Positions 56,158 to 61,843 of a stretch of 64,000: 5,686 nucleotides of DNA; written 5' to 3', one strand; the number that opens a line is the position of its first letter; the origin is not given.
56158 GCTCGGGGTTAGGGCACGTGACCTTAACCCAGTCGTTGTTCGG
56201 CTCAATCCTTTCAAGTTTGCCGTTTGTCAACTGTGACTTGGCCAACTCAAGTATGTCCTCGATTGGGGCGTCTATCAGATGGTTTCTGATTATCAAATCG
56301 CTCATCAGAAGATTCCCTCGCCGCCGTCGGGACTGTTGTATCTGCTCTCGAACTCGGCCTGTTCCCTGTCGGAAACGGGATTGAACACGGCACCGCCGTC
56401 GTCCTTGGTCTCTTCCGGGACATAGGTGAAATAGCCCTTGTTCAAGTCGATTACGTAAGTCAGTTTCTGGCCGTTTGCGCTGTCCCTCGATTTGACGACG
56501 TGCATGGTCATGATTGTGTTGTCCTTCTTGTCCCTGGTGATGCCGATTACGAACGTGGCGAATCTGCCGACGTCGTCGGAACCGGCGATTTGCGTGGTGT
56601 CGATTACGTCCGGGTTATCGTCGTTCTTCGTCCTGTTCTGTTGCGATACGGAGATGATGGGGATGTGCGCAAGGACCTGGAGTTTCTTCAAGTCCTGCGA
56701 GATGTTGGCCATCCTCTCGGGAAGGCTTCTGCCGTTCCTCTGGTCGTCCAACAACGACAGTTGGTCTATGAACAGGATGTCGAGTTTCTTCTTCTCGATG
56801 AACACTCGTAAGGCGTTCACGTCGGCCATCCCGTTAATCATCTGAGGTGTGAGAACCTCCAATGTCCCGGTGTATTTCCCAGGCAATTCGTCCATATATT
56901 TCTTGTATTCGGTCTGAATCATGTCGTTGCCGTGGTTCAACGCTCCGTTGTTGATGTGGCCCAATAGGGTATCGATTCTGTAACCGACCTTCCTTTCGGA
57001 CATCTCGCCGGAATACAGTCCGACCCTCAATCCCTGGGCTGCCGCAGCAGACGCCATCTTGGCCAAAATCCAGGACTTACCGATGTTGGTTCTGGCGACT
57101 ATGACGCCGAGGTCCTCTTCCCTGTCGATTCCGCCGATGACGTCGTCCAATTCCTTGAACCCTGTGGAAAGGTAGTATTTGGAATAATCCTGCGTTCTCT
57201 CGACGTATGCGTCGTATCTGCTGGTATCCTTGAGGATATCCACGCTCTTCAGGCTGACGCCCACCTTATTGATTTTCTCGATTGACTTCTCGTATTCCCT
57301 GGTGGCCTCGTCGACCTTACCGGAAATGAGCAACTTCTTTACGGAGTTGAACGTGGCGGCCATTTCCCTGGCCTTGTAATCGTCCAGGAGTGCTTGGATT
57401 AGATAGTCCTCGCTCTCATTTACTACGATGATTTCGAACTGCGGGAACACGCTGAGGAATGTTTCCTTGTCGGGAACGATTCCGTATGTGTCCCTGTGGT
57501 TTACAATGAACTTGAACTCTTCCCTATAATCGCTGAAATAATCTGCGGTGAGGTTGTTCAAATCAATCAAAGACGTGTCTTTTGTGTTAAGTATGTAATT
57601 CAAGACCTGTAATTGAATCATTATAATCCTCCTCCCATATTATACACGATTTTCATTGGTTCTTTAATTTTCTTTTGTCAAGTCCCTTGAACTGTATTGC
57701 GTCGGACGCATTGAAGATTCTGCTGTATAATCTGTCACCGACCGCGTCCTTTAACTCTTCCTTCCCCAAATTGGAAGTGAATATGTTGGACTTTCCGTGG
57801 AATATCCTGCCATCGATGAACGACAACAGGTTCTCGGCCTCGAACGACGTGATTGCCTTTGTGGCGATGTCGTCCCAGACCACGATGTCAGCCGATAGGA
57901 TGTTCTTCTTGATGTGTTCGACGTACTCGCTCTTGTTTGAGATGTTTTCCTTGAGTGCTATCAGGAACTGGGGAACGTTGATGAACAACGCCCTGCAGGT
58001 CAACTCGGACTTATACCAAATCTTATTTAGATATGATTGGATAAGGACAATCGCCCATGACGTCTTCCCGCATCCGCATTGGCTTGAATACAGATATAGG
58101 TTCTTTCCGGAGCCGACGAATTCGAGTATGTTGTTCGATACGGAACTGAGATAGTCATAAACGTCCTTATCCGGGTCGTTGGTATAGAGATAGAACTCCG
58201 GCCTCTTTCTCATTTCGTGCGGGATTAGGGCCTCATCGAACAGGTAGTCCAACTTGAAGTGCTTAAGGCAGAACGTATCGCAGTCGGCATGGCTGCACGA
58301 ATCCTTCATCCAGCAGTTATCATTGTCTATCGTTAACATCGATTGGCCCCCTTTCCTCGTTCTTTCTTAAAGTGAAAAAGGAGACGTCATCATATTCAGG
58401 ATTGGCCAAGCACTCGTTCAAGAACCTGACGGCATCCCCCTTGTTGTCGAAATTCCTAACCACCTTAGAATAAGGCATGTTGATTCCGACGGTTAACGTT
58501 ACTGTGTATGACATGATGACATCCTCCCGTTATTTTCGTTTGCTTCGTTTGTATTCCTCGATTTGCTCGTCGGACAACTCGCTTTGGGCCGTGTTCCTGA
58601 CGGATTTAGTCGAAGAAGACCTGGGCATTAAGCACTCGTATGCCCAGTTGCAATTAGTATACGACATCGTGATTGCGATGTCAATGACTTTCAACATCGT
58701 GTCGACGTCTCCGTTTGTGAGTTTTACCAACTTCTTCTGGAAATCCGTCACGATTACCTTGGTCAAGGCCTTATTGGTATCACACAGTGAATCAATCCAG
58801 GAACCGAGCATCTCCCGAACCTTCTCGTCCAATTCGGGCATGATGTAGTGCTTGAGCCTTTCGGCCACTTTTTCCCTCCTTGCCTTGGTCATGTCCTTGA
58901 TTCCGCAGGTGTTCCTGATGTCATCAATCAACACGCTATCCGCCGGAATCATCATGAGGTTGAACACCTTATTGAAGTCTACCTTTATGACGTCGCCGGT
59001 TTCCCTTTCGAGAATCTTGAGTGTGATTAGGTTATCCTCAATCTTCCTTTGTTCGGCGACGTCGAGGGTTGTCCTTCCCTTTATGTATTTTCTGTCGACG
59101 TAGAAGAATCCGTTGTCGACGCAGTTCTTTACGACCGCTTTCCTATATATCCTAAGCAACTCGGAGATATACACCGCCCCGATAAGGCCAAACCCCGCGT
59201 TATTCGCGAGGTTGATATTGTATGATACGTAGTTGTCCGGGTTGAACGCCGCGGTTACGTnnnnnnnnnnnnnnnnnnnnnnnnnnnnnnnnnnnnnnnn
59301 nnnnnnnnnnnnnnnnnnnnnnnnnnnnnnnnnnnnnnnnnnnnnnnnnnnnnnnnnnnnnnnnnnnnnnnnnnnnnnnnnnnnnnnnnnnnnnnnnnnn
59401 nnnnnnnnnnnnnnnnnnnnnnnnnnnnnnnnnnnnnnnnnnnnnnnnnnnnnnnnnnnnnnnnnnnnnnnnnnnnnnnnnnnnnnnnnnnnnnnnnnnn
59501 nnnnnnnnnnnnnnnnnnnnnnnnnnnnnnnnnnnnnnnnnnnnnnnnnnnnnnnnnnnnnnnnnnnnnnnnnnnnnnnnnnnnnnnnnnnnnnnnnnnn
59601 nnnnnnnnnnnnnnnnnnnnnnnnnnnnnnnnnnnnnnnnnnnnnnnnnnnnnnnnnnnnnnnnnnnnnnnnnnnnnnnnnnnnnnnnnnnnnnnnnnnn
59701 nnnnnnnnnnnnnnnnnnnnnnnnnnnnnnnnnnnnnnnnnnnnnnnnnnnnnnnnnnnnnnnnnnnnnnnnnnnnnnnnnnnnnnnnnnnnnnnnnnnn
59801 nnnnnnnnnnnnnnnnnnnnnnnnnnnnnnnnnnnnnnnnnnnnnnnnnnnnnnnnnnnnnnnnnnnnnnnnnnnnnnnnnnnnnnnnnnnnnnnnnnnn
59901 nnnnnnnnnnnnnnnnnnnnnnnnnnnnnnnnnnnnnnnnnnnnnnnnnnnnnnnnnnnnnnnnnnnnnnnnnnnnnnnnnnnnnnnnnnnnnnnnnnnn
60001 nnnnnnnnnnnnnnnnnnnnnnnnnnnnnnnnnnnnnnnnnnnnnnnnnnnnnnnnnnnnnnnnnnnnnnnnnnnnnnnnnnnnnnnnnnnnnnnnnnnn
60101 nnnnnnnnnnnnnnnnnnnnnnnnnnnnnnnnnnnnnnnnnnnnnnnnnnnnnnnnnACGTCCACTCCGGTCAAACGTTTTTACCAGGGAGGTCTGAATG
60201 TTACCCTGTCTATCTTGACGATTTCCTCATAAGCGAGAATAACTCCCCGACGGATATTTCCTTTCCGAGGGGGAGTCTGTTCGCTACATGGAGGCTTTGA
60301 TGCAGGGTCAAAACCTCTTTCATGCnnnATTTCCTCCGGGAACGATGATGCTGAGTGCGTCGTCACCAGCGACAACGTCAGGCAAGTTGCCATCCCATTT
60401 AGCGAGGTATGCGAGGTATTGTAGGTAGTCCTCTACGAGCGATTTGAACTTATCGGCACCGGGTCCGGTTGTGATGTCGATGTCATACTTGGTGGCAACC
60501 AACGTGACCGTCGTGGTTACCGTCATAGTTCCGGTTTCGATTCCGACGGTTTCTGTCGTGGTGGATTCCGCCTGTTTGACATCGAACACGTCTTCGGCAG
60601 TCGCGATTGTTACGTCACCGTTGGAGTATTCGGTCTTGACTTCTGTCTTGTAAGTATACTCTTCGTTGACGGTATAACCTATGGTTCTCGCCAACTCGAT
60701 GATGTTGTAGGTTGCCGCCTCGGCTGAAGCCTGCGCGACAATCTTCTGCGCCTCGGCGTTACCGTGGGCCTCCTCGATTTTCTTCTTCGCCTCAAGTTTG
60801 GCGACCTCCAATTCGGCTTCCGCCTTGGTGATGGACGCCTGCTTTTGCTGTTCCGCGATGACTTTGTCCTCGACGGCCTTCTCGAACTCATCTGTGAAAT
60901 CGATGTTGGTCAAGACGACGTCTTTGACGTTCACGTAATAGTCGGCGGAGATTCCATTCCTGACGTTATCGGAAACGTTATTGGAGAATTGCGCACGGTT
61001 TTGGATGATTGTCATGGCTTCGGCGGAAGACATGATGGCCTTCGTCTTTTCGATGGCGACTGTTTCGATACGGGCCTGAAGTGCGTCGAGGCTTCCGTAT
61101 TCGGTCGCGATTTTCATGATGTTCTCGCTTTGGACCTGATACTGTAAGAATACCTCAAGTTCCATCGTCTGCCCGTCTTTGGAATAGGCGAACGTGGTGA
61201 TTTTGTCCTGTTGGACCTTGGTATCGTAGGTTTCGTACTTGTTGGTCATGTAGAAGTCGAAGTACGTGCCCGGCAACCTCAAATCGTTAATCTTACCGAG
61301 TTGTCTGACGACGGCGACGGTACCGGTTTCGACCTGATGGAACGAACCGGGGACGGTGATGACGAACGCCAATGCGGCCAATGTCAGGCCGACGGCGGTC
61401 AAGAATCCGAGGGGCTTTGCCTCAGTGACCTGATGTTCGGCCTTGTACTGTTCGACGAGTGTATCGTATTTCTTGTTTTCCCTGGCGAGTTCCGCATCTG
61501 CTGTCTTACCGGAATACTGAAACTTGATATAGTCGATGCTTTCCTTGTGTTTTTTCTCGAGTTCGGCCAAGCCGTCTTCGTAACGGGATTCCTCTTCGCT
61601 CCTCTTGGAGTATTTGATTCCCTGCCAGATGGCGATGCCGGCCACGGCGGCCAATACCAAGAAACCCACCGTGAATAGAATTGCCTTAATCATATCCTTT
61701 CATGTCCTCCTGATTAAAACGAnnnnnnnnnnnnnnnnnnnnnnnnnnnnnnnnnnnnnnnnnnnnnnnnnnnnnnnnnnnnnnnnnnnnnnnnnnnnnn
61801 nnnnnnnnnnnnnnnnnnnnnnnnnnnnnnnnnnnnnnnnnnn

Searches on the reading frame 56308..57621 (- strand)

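Call 15: search_protein_families(library=pfam, proteins=[window:56308-57621:-], max_evalue=0.001)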
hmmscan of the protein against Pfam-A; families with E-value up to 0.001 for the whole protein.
window:56308-57621:- (438 aa): 2 families
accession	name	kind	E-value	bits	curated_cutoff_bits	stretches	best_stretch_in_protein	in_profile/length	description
PF03796.21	DnaB_C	-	5.5e-25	88.6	27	1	151-384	2-240/255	DnaB-like helicase C terminal domain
PF13481.12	AAA_25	-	0.00024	21.2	27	1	154-292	18-156/195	AAA domain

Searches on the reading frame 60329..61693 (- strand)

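Call 15: search_protein_families(library=pfam, proteins=[window:60329-61693:-], max_evalue=0.001)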
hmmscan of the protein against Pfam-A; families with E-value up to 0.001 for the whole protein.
window:60329-61693:- (455 aa): 1 family
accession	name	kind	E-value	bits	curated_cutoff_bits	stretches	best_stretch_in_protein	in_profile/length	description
PF01145.31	Band_7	-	1.3e-26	94.2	23.6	1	120-294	2-175/176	SPFH domain / Band 7 family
